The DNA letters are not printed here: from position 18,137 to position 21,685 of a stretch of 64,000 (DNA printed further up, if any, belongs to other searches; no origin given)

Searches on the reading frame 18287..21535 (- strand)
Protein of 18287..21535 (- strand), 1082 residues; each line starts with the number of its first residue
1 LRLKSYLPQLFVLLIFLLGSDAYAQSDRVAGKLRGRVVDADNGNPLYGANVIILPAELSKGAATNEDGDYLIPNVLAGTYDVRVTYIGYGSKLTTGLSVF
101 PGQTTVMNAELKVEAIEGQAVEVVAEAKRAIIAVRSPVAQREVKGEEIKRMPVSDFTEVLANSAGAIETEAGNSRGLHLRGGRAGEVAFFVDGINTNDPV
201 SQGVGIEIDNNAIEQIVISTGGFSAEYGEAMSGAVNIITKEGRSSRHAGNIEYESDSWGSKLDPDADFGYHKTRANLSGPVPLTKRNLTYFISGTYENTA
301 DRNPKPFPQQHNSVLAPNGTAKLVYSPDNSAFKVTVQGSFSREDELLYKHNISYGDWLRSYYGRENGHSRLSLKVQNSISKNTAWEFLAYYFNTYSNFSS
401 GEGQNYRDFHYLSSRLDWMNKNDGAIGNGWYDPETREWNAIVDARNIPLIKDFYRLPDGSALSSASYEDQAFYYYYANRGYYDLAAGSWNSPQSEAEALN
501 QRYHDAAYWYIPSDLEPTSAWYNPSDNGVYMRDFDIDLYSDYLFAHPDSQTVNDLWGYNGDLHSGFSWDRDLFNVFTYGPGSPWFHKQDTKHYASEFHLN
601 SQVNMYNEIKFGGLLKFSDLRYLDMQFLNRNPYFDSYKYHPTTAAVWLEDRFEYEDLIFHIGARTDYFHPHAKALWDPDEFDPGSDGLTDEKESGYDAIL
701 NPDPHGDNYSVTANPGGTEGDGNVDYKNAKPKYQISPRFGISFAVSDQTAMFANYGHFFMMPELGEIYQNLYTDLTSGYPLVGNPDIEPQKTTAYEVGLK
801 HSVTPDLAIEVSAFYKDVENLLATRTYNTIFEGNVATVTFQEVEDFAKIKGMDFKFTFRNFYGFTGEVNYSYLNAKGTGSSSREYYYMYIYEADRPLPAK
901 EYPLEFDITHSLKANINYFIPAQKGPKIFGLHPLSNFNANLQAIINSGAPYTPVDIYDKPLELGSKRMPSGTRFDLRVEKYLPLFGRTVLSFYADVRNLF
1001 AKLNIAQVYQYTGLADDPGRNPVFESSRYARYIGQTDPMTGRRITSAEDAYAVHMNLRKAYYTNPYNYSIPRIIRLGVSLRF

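Call 8: search_protein_families(library=ncbifam, max_evalue=0.01, proteins=[window:18287-21535:-])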
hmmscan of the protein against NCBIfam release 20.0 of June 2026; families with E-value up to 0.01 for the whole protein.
window:18287-21535:- (1082 aa): 13 families
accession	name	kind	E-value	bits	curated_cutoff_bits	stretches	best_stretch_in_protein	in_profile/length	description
TIGR01785.1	TonB-hemin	subfamily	1.5e-24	86.4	316.85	2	632-877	351-563/677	TonB-dependent heme/hemoglobin receptor family protein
NF010010.0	PRK13483.1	equivalog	1.1e-11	43.5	927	2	134-298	48-214/660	ligand-gated channel protein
NF010038.0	PRK13513.1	equivalog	2.2e-09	36.4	942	1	141-330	57-245/659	ligand-gated channel protein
NF010011.0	PRK13484.1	equivalog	1.5e-08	33.3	1197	1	136-342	47-252/682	IreA family TonB-dependent siderophore receptor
NF041535.1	TonB_rec_PqqU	equivalog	3e-08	32.4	1200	1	187-249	77-139/676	TonB-dependent receptor PqqU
NF049944.1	TonB_dep_PUIUD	equivalog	1.1e-07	30.6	850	1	726-875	432-573/686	TonB-dependent receptor, PUIUD motif-type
NF052345.1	S_layer_anammox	exception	1.2e-07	29.6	1400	1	30-128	1312-1407/1596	Kustd1514 family S-layer glycoprotein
NF010012.0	PRK13486.1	equivalog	3.3e-07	29.1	924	1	734-872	416-549/696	TonB-dependent receptor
NF049946.1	TonB_dep_CU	exception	2.1e-06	26.4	700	1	211-296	141-215/683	TonB-dependent receptor, CU motif-type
TIGR01782.1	TonB-Xanth-Caul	subfamily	1.1e-05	23.9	310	1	762-880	612-752/868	TonB-dependent receptor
NF010048.1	PRK13524.1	subfamily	0.00018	20.1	493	1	170-301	94-229/744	FepA family TonB-dependent siderophore receptor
NF049947.1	TonB_dep_PCPU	exception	0.00019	19.7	800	0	735-887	442-585/685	TonB-dependent receptor, PCPU motif-type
NF052649.1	TonRcptRhtA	equivalog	0.0055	14.9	1100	1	120-247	51-172/744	TonB-dependent siderophore receptor RhtA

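Call 10: search_protein_families(library=pfam, max_evalue=0.01, proteins=[window:18287-21535:-])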
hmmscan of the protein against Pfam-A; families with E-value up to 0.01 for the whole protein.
window:18287-21535:- (1082 aa): 4 families
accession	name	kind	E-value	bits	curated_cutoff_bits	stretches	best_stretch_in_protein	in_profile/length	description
PF00593.30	TonB_dep_Rec_b-barrel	-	1.9e-25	91.1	27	1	468-999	3-436/436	TonB dependent receptor-like, beta-barrel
PF13620.12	CarboxypepD_reg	-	2.6e-17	63.4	32.3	1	33-111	2-81/82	Carboxypeptidase regulatory-like domain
PF13715.12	CarbopepD_reg_2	-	3.9e-13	49.7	32.2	1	34-122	2-87/88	CarboxypepD_reg-like domain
PF07715.20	Plug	-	1.1e-10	42.4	23.9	1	136-234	5-106/107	TonB-dependent Receptor Plug Domain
